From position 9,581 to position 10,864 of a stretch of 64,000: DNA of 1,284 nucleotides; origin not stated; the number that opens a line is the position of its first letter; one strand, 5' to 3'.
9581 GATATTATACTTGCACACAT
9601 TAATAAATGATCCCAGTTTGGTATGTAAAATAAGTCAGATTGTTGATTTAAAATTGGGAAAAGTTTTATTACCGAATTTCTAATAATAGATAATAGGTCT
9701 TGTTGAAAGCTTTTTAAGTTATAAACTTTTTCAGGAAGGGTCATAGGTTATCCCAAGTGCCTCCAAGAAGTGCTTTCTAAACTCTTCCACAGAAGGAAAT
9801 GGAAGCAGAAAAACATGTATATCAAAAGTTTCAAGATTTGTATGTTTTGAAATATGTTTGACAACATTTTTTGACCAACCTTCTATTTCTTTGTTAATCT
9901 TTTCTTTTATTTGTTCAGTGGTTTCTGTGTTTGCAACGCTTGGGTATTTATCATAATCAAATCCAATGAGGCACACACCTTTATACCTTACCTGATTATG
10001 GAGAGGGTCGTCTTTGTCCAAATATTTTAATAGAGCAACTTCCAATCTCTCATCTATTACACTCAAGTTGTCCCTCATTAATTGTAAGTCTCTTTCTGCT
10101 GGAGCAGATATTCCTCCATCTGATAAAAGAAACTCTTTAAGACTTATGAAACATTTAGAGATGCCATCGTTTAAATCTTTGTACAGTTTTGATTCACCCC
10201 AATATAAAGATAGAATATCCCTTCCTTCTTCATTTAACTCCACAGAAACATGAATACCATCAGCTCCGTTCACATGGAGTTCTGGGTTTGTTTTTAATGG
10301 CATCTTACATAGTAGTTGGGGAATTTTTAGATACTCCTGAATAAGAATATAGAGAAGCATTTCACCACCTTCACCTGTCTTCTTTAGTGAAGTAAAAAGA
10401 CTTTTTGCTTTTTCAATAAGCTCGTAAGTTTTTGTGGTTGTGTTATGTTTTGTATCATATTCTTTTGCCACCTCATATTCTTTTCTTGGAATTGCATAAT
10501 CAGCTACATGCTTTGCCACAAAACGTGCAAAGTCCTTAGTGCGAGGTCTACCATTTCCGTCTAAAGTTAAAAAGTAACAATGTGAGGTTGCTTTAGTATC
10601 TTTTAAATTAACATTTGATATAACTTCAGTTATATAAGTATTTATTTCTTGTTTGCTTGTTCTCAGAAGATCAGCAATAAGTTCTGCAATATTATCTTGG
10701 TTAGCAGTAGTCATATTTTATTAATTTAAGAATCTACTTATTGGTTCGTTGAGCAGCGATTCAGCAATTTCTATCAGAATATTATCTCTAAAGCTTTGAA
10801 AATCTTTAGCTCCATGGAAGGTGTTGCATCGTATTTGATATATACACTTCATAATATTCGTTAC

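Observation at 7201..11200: Hachiman-like HamA/HamB pair with an additional HEPN-like gene heading the operon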

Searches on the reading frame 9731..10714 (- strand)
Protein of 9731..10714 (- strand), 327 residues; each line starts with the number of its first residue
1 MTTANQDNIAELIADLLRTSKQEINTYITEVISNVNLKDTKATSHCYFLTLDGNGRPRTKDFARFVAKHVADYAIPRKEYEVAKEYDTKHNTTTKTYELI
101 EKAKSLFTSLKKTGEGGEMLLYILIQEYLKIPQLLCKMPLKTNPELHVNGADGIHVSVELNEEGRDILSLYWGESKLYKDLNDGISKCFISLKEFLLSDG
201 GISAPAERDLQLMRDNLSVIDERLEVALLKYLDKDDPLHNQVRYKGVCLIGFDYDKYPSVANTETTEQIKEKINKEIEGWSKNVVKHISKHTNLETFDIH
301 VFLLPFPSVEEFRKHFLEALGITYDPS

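Call 3: search_protein_families(library=pfam, proteins=[window:9731-10714:-], max_evalue=1)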
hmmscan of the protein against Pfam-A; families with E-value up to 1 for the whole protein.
window:9731-10714:- (327 aa): 2 families
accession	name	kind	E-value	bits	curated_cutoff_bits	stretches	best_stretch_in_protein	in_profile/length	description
PF08878.16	HamA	-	4.1e-63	213.7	25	1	60-306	1-230/230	HamA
PF09013.15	YopH_N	-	0.063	13.8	25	1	19-111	13-104/123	YopH, N-terminal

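Call 4: search_protein_families(library=padloc, proteins=[window:9731-10714:-], max_evalue=1)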
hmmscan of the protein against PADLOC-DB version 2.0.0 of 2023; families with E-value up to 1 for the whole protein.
window:9731-10714:- (327 aa): 24 families
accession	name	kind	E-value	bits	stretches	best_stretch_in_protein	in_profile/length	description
PDLC00163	HamA1|HamA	-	4.4e-121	402.1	1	7-322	3-313/314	DUF1837 domain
PDLC00196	HamA2|HamA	-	1.2e-105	351.5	1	10-323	6-314/315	DUF1837 domain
PDLC00165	HamA1|HamA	-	8.6e-88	292.6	1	16-323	9-306/308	DUF1837 domain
PDLC00168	HamA1|HamA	-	1e-59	200.5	1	13-320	10-310/312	DUF1837 domain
PDLC00172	HamA1|HamA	-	2.4e-39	133.7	1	28-322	19-322/326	DUF1837 domain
PDLC00156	HamA1|HamA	-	1.8e-35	121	1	43-320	28-296/298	DUF1837 domain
PDLC00171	HamA1|HamA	-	2.2e-28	97.4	1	26-315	6-277/286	DUF1837 domain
PDLC00152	HamA1|HamA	-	1.2e-25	88.5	1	21-323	12-298/299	DUF1837 domain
PDLC00162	HamA1|HamA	-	9.7e-23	79.2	1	19-320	8-303/310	DUF1837 domain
PDLC00150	HamA1|HamA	-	2.3e-21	74.5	1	40-315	15-299/310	DUF1837 domain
PDLC00157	HamA1|HamA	-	3.3e-20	70.5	1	61-316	52-295/297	DUF1837 domain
PDLC00154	HamA1|HamA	-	1.9e-19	68.3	1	31-324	24-309/313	DUF1837 domain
PDLC00158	HamA1|HamA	-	9.3e-19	66.1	1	53-319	39-300/307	DUF1837 domain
PDLC00166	HamA1|HamA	-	2.3e-18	64.8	1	55-315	32-271/282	DUF1837 domain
PDLC00195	HamA2|HamA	-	1.9e-14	51.8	1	54-313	30-270/283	DUF1837 domain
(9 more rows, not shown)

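Call 5: search_protein_families(library=ncbifam, proteins=[window:9731-10714:-], max_evalue=1)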
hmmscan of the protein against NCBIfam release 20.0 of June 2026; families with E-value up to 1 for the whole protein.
window:9731-10714:- (327 aa): 1 family
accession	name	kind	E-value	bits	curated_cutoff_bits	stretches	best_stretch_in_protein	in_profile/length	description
NF052612.1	sll0565_fam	equivalog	0.051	14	50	1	206-250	53-97/106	sll0565 family protein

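Call 42: find_related_loci(query=window:9731-10714:-, collection=metagenome_contigs, flank=4000)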
Query window:9731-10714:- (327 aa) in metagenome_contigs; peptide patterns used: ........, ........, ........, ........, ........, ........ (x = any residue, [..] = any of these).
600 stretches matched a pattern (row limit reached: there are more); 151 encode a relative of the query (tblastn E <= 1e-3); the best 80 are kept; 80 distinct loci.
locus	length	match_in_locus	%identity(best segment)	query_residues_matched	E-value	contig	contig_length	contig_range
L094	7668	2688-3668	78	1-327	1e-180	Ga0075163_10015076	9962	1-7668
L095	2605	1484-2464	76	1-327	0e+0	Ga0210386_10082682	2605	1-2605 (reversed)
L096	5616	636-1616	73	1-327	2e-166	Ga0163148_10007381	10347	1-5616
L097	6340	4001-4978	65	3-327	1e-143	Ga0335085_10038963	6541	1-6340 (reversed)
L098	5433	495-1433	62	11-322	3e-127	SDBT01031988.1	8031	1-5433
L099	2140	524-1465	53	6-322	6e-121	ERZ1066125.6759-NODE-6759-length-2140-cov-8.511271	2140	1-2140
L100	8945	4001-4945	51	9-326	1e-111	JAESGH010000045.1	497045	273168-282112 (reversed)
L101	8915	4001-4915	51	16-323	9e-110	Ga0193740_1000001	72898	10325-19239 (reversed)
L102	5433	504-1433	53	9-322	4e-108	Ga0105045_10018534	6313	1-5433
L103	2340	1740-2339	77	1-200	2e-108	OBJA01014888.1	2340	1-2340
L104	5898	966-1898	50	8-321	2e-102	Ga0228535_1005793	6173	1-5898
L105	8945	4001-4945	48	4-321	5e-97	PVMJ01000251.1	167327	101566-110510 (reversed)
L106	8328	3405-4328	50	13-320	3e-95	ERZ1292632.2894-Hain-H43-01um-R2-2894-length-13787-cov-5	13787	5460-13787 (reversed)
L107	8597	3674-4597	50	13-320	3e-95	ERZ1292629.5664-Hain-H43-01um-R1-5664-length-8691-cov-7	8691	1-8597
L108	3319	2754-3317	73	9-196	4e-96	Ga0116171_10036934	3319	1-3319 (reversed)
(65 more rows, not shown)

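Call 46: search_protein_families(library=pfam, proteins=[L094:2498-2683:+, L097:3798-3998:+, L103:1550-1747:+], max_evalue=0.01)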
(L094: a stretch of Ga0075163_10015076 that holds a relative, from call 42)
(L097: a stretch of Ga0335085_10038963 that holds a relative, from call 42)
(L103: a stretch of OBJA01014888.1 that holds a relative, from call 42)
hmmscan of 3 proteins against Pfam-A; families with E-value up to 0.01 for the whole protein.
L094:2498-2683:+ (62 aa): 4 families
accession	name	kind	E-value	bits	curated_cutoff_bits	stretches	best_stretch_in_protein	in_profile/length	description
PF12728.13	HTH_17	-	2.1e-10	41.2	27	1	13-60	2-47/51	Helix-turn-helix domain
PF13411.12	MerR_1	-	1.9e-09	37.9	21.6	1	14-59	2-46/69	MerR HTH family regulatory protein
PF00376.29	MerR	-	3.8e-07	30.3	28.2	1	16-42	3-30/38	MerR family regulatory protein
PF13384.12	HTH_23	-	0.0049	17.1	24.6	1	13-32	18-37/50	Homeodomain-like domain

L097:3798-3998:+ (67 aa): 5 families
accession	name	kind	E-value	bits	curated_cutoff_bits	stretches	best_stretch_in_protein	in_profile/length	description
PF12728.13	HTH_17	-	1.2e-10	41.9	27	1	17-64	2-47/51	Helix-turn-helix domain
PF13411.12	MerR_1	-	6.4e-09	36.2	21.6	1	18-61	2-44/69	MerR HTH family regulatory protein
PF00376.29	MerR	-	9.8e-08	32.1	28.2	1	18-55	1-38/38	MerR family regulatory protein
PF13384.12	HTH_23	-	0.0011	19.1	24.6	1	17-36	18-37/50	Homeodomain-like domain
PF13556.12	HTH_30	-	0.0016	18.6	27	1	19-34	15-30/59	PucR C-terminal helix-turn-helix domain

L103:1550-1747:+ (66 aa): 4 families
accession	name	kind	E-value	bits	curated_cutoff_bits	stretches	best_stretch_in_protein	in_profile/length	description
PF12728.13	HTH_17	-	3.8e-11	43.5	27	1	13-62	2-49/51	Helix-turn-helix domain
PF13411.12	MerR_1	-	1.4e-09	38.3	21.6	1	14-59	2-46/69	MerR HTH family regulatory protein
PF00376.29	MerR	-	1.9e-07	31.2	28.2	1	16-42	3-30/38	MerR family regulatory protein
PF13384.12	HTH_23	-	0.0031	17.7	24.6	1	13-32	18-37/50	Homeodomain-like domain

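Call 66: search_solved_structures(query=window:9731-10714:-, max_evalue=0.01, show_alignments=2)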
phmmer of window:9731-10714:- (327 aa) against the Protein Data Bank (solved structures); distinct sequences matched with E-value up to 0.01: 0.

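Call 99: search_solved_structures(query=L094:6210-7538:-, max_evalue=0.001)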
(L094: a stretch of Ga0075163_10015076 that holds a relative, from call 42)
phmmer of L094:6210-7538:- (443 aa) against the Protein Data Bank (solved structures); distinct sequences matched with E-value up to 0.001: 5.
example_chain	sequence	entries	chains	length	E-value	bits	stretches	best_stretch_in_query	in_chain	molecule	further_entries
9dxh_A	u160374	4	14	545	8.5e-12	47.7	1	29-364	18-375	Resolvase homolog YokA | Site-specific recombinase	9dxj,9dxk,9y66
9dxd_A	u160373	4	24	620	1.1e-11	47.3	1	29-364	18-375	Resolvase homolog YokA,SPbeta prophage-derived uncharacterized protein YotN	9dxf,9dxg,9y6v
3guv_A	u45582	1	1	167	2.4e-07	33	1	22-175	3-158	Site-specific recombinase, resolvase family protein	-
3g13_A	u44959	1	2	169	2e-06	30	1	24-172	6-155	Putative conjugative transposon recombinase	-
3bvp_A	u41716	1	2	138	3.1e-06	29.3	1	24-126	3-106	TP901-1 Integrase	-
